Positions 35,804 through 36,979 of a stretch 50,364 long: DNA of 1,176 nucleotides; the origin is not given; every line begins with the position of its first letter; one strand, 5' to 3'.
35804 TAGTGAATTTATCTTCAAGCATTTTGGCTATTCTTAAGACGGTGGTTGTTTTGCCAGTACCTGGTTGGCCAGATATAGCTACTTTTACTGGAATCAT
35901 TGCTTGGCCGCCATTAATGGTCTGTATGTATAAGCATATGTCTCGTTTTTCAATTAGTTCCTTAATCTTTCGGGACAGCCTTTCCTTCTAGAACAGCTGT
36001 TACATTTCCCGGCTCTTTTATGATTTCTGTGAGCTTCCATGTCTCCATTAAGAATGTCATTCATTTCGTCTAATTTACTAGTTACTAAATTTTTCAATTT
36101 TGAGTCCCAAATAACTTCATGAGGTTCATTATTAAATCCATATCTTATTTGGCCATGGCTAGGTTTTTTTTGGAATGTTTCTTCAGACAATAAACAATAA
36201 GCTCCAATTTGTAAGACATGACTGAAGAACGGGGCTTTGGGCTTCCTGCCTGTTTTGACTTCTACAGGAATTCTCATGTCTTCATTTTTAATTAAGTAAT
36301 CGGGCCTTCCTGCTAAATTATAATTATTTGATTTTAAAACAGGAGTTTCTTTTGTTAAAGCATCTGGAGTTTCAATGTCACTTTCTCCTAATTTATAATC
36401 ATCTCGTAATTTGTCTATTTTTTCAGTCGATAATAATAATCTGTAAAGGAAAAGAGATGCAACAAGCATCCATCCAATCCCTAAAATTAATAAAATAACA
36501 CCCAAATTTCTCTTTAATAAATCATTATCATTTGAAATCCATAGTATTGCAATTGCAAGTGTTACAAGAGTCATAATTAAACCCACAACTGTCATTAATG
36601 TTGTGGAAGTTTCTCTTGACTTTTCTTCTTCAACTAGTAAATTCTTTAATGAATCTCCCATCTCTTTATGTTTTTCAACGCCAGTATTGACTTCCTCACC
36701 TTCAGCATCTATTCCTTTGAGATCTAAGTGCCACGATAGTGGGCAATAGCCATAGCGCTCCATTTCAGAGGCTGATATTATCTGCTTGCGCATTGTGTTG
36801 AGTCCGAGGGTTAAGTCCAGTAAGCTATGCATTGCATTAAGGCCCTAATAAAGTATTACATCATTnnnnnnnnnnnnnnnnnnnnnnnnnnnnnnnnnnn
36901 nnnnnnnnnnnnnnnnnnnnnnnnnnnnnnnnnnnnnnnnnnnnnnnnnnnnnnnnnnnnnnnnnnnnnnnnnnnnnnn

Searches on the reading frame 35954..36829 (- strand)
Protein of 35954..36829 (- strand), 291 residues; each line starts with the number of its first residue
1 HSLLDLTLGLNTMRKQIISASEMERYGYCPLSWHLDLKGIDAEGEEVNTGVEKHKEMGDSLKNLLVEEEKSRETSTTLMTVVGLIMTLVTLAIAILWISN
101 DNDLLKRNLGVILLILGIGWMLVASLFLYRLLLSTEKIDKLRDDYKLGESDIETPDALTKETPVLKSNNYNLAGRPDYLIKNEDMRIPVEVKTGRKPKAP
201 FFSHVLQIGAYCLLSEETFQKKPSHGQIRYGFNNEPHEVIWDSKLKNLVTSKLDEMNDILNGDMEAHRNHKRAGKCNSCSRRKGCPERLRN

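Call 12: search_protein_families(library=pfam, proteins=[window:35954-36829:-], max_evalue=0.001)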
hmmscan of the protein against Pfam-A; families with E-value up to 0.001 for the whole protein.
window:35954-36829:- (291 aa): 3 families
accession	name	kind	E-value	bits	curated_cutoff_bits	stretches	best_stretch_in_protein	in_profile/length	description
PF12705.13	PDDEXK_1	-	1.4e-11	45.3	22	1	18-286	2-247/247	PD-(D/E)XK nuclease superfamily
PF01930.23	Cas_Cas4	-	1.9e-08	35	22.7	1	173-285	53-158/160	Domain of unknown function DUF83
PF04549.19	CD47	-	0.00071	20.2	25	0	72-136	27-90/147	CD47 transmembrane region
